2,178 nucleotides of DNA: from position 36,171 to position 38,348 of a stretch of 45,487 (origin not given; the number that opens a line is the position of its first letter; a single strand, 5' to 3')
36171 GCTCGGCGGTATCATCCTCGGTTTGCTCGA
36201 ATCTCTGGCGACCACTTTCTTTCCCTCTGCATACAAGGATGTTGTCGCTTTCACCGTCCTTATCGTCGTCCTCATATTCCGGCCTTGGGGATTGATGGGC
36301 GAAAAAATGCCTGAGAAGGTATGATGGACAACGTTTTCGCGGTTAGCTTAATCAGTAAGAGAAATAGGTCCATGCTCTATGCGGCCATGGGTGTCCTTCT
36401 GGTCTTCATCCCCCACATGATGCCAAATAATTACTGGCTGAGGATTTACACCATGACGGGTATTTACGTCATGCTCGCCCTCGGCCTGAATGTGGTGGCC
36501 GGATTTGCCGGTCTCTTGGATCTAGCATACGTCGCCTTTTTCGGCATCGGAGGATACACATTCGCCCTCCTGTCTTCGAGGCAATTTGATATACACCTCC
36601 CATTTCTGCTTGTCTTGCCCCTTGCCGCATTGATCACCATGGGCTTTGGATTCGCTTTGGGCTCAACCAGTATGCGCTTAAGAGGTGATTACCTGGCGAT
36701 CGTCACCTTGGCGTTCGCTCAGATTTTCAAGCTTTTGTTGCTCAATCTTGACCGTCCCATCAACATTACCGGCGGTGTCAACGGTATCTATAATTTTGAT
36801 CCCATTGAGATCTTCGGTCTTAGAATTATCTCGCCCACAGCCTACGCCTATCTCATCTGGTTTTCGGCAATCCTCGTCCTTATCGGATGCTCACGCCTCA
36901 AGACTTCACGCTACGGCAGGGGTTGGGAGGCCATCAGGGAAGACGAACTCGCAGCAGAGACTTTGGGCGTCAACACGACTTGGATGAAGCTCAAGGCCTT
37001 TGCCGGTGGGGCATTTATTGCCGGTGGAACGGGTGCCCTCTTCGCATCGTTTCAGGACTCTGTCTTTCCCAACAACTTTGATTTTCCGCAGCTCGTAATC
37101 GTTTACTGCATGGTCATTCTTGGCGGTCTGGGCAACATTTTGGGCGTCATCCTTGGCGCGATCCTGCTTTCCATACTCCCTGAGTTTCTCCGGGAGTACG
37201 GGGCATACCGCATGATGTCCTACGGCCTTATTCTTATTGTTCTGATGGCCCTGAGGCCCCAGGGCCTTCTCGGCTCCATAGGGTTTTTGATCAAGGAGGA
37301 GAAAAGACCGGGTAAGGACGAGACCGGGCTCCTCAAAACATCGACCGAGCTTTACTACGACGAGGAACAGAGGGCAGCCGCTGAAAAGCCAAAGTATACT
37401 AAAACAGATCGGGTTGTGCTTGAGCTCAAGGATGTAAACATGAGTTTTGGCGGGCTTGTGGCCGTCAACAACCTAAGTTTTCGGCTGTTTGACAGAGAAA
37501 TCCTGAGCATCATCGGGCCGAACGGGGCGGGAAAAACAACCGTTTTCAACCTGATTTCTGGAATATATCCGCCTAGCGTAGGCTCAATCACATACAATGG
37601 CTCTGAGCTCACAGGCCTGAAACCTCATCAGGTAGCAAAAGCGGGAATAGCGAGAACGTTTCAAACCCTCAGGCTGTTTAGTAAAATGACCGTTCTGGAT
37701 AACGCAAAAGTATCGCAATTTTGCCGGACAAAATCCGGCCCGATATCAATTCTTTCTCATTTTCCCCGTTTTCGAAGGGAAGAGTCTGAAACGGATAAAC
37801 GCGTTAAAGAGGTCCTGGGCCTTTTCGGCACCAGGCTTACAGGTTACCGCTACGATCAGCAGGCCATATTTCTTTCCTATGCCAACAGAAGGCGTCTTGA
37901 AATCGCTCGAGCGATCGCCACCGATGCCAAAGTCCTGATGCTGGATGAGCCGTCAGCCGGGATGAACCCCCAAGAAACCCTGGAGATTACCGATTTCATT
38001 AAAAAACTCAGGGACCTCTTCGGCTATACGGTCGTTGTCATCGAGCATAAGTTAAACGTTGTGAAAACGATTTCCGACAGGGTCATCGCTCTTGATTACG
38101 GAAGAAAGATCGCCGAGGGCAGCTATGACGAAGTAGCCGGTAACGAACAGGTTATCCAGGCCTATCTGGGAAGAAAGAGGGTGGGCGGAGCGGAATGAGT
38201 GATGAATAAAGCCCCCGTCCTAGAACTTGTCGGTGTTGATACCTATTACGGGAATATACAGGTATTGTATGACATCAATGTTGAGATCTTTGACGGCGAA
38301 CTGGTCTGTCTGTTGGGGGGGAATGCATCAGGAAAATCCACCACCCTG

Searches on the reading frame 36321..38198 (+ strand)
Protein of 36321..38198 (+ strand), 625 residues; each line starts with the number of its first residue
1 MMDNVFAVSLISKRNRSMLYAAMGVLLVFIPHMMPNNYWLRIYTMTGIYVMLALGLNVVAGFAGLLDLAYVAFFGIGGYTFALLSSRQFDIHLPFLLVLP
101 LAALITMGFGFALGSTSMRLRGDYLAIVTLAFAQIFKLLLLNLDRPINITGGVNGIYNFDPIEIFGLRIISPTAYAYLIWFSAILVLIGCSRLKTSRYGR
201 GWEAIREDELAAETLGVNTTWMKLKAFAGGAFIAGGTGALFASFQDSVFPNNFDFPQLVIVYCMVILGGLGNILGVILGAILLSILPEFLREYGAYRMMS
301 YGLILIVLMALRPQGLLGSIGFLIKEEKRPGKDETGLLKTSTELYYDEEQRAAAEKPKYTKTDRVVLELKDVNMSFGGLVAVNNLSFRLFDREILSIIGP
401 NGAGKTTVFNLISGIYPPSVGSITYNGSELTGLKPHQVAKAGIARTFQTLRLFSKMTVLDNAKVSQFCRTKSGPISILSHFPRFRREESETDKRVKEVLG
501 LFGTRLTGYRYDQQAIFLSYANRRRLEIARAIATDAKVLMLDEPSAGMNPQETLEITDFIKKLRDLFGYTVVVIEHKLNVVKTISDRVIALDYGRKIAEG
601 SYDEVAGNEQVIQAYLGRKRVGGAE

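Call 20: search_protein_families(library=pfam, proteins=[window:36321-38198:+], max_evalue=0.00001)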
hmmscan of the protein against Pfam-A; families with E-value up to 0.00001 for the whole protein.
window:36321-38198:+ (625 aa): 3 families
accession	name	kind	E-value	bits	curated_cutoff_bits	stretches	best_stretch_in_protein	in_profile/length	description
PF02653.21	BPD_transp_2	-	3.4e-44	151.4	26.8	1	40-309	3-266/269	Branched-chain amino acid transport system / permease component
PF00005.33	ABC_tran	-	1.5e-28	100.5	25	1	382-545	1-136/137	ABC transporter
PF12399.14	BCA_ABC_TP_C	-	2.1e-09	37.2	25.5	1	595-618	1-24/27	Branched-chain amino acid ATP-binding cassette transporter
